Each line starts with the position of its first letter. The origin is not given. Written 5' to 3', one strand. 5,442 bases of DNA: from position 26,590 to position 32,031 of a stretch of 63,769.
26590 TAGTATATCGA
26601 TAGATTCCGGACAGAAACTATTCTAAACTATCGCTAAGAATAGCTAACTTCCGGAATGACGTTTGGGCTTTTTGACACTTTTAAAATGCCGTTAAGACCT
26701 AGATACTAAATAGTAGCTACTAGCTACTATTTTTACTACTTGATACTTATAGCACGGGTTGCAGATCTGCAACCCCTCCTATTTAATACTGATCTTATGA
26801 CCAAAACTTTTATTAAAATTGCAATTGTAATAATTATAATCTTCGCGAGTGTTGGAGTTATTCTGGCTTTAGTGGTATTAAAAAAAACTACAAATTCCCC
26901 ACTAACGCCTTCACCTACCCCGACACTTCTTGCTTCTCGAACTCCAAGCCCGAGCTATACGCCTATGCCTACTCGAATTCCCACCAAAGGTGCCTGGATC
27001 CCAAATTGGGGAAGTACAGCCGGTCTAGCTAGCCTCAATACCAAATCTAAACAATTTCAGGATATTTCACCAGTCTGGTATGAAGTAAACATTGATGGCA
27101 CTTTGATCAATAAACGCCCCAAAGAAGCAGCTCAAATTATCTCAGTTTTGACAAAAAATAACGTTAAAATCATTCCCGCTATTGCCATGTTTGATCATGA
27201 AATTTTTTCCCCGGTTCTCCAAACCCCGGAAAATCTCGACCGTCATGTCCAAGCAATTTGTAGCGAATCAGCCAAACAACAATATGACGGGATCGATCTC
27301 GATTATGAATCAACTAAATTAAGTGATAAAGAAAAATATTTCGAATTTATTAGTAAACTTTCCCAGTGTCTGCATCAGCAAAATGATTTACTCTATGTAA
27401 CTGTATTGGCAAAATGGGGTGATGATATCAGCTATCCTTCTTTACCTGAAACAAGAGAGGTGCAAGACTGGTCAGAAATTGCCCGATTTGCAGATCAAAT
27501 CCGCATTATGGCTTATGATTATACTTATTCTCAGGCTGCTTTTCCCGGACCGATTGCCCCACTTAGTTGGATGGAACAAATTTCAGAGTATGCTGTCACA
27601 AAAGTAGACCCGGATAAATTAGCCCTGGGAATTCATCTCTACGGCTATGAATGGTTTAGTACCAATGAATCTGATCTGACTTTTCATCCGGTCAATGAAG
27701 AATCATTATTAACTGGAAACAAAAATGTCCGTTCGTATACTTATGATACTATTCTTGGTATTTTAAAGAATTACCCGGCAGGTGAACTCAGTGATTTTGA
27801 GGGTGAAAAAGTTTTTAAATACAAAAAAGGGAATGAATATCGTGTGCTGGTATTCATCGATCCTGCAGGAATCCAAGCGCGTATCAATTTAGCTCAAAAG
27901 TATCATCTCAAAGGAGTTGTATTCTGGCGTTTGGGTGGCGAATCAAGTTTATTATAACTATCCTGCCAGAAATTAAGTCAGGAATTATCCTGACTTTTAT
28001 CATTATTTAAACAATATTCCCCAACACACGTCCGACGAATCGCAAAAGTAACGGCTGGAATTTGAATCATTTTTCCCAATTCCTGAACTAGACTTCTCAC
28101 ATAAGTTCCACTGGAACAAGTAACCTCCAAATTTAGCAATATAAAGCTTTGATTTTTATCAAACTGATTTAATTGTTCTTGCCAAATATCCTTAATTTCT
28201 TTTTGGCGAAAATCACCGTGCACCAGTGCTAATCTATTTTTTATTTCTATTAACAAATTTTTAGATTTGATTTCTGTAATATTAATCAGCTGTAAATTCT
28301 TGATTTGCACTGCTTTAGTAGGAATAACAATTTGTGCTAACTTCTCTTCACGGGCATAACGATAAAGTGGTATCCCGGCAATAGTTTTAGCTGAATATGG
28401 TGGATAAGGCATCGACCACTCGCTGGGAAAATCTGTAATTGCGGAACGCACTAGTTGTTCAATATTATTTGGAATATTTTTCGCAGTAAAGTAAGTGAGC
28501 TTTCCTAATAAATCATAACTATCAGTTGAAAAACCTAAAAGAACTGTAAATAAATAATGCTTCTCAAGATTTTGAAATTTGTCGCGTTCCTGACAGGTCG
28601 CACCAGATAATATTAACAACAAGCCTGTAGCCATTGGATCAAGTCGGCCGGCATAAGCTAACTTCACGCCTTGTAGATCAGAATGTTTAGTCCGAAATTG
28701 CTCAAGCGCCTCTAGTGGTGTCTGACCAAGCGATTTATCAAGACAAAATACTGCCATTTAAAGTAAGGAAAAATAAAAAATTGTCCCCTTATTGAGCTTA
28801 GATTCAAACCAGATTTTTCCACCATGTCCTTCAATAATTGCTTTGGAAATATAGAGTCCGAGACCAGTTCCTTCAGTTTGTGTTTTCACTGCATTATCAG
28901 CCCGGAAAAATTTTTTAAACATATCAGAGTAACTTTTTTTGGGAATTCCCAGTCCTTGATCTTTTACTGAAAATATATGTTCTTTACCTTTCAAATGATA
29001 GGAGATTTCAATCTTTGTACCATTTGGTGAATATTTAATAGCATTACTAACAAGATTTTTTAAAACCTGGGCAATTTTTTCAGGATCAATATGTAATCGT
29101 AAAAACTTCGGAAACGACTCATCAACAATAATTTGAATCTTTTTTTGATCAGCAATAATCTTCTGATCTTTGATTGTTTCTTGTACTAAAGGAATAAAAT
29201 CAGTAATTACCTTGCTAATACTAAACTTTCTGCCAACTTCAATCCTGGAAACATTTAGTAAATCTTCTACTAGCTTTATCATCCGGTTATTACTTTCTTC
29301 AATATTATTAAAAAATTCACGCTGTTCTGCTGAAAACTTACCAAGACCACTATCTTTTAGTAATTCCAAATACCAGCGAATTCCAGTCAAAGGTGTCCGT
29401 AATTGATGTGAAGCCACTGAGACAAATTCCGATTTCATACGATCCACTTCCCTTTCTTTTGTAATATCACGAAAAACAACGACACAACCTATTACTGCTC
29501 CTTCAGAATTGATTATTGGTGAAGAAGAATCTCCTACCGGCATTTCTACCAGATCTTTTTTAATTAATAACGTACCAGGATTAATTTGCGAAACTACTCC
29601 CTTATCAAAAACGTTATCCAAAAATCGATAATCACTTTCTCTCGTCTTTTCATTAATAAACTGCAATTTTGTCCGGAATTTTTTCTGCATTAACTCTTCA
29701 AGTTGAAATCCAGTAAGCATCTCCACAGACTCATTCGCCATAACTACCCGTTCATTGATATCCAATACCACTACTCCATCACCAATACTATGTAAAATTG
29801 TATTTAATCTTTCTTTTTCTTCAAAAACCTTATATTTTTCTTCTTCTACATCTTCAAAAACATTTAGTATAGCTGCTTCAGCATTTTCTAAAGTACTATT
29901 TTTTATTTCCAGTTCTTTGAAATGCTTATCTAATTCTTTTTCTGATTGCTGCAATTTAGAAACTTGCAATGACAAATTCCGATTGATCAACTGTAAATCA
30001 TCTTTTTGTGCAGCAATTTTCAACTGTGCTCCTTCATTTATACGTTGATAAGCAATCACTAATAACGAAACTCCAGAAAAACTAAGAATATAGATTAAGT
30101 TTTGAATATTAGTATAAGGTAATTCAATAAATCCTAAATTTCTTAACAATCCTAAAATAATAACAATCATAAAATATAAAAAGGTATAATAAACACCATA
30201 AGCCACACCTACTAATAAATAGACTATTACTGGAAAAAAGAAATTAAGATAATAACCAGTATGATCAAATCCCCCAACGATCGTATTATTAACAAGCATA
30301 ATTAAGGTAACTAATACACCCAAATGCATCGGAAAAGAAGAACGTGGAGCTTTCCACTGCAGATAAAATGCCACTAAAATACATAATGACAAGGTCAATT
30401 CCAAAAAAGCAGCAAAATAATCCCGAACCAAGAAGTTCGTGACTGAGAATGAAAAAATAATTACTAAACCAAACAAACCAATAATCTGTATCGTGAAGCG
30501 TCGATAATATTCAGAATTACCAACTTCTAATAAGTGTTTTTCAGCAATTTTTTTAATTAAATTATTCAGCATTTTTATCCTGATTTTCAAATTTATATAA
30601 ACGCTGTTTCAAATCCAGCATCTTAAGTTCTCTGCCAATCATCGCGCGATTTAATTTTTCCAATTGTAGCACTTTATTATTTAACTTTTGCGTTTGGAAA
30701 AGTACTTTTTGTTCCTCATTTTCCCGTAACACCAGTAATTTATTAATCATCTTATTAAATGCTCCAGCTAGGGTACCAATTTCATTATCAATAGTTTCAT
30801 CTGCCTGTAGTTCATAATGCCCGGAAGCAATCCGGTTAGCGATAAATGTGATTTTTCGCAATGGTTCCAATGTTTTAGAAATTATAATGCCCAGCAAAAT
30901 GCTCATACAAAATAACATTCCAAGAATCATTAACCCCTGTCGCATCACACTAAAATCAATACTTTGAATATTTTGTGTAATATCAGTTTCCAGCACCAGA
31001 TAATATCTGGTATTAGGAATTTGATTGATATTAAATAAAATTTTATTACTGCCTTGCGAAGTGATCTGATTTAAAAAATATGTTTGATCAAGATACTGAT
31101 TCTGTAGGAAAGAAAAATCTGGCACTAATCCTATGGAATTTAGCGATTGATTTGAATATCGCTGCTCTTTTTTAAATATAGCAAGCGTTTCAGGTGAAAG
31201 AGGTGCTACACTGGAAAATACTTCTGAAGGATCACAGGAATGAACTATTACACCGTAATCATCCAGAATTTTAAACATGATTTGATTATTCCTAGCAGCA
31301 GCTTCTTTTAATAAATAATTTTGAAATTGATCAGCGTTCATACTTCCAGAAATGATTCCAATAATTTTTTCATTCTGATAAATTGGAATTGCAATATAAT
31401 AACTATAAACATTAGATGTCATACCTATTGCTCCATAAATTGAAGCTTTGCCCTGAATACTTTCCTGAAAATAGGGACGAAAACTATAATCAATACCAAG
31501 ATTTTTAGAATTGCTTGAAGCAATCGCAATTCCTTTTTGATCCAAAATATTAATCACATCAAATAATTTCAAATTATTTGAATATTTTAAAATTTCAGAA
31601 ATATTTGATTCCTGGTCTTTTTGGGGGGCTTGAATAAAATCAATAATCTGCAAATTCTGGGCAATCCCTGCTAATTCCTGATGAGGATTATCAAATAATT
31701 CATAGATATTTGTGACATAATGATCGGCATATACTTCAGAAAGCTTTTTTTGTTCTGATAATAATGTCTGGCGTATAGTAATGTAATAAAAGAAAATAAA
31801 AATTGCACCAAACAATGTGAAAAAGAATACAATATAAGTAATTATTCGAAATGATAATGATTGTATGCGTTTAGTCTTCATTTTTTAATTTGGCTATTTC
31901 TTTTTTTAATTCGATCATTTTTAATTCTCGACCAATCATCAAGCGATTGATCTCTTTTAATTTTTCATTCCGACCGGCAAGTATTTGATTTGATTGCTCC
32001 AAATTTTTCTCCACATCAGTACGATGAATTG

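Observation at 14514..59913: GATAC-based heptanucleotide tandem arrays at 12 intergenic loci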

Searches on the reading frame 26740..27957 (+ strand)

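Call 13: search_protein_families(library=pfam, proteins=[window:26740-27957:+])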
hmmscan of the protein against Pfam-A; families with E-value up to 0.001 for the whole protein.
window:26740-27957:+ (405 aa): 1 family
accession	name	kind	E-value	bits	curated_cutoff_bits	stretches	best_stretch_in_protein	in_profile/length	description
PF00704.34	Glyco_hydro_18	-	2.3e-27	97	29.6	1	136-399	59-315/317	Glycosyl hydrolases family 18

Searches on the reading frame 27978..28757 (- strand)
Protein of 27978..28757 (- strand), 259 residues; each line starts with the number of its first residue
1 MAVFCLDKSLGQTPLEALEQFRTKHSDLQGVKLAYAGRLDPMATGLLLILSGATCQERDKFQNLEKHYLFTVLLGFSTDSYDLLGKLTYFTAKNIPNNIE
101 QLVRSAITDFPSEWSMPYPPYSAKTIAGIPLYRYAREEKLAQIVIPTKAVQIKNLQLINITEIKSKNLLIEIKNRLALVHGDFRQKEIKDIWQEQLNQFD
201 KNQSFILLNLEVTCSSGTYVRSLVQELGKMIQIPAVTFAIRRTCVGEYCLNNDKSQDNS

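Call 25: search_protein_families(library=pfam, proteins=[window:27978-28757:-], max_evalue=0.00001)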
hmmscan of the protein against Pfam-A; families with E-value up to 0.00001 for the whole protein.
window:27978-28757:- (259 aa): 1 family
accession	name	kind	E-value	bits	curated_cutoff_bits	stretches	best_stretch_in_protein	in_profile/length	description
PF01509.24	TruB_N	-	5.1e-26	92.3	27.3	1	31-163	7-135/149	TruB family pseudouridylate synthase (N terminal domain)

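Call 27: find_homologous_proteins(query=window:27978-28757:-, max_evalue=1e-20)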
Query window:27978-28757:- (259 aa): 3082 proteins with E <= 1e-20 among 4091 candidates; the best 120 are listed.
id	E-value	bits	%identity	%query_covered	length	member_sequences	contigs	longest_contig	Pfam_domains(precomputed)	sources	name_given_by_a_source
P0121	3.6e-168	575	100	100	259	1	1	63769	PF01509.24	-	-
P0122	3.7e-64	235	47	97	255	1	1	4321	PF01509.24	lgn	-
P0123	9.9e-64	233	44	98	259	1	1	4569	PF01509.24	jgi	-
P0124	1.2e-61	227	43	95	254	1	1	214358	PF01509.24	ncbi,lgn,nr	ncbi:hypothetical protein K8Q94_02470 [Candidatus Nomurabacteria bacterium]|nr:hypothetical protein 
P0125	1.8e-61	226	46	95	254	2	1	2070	PF01509.24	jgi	-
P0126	2.0e-61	226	45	95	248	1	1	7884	PF01509.24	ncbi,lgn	-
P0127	2.1e-61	226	47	95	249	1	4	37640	PF01509.24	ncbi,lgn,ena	-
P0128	2.8e-61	225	45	96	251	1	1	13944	PF01509.24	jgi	jgi:tRNA pseudouridine55 synthase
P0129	3.0e-61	225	45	97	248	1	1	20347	PF01509.24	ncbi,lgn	-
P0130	3.1e-61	225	44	96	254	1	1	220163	PF01509.24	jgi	jgi:tRNA pseudouridine(55) synthase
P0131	3.2e-61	225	44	96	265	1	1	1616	PF01509.24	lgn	-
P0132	3.2e-61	225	46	95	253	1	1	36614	PF01509.24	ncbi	-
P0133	3.7e-61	225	46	95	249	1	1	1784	PF01509.24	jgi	-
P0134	3.7e-61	225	44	96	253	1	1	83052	PF01509.24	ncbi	-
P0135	5.0e-61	225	45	95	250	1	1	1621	PF01509.24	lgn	-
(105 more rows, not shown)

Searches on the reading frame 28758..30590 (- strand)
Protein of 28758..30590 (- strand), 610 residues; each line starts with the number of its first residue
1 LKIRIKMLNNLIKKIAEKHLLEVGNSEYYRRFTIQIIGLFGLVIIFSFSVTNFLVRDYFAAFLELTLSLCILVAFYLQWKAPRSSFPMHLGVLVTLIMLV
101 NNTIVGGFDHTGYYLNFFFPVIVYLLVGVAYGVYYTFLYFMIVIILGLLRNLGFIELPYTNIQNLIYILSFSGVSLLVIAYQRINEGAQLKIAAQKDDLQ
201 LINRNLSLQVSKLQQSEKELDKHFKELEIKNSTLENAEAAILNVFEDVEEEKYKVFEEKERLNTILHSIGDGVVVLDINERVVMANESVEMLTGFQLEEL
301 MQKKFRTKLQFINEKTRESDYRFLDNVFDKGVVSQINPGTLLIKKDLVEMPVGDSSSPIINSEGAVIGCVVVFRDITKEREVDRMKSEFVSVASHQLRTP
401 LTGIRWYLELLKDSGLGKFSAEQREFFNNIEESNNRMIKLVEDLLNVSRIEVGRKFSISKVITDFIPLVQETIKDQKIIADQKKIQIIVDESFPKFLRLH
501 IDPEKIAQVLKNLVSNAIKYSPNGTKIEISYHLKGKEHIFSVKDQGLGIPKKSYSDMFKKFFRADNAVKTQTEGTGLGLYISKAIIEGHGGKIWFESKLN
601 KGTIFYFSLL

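Call 25: search_protein_families(library=pfam, proteins=[window:28758-30590:-], max_evalue=0.00001)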
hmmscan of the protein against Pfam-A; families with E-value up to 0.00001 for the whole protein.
window:28758-30590:- (610 aa): 6 families
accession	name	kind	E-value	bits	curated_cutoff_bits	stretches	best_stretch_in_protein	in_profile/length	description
PF02518.31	HATPase_c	-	1.6e-27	96.6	26.4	1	502-609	2-107/111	Histidine kinase-, DNA gyrase B-, and HSP90-like ATPase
PF00512.31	HisKA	-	6.2e-21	74.7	26.9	1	385-451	1-64/66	His Kinase A (phospho-acceptor) domain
PF13426.13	PAS_9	-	1e-09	39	27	1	271-378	2-103/103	PAS domain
PF00989.32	PAS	-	5.6e-09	36.4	22.6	1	260-376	1-113/113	PAS fold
PF20966.2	MASE6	-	8.7e-07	29.5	27.4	1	25-148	3-127/170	MASE6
PF08448.16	PAS_4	-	1.7e-06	28.6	23.1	1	266-381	1-110/110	PAS fold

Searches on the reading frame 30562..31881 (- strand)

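Call 25: search_protein_families(library=pfam, proteins=[window:30562-31881:-], max_evalue=0.00001)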
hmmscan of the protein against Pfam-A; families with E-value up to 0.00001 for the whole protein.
window:30562-31881:- (439 aa): 2 families
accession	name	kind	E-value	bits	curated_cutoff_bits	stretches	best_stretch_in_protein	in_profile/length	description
PF02743.24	dCache_1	-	4.8e-16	59.5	45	1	43-224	10-191/240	Cache domain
PF00672.30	HAMP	-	8.1e-07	29.7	25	1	334-382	3-51/53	HAMP domain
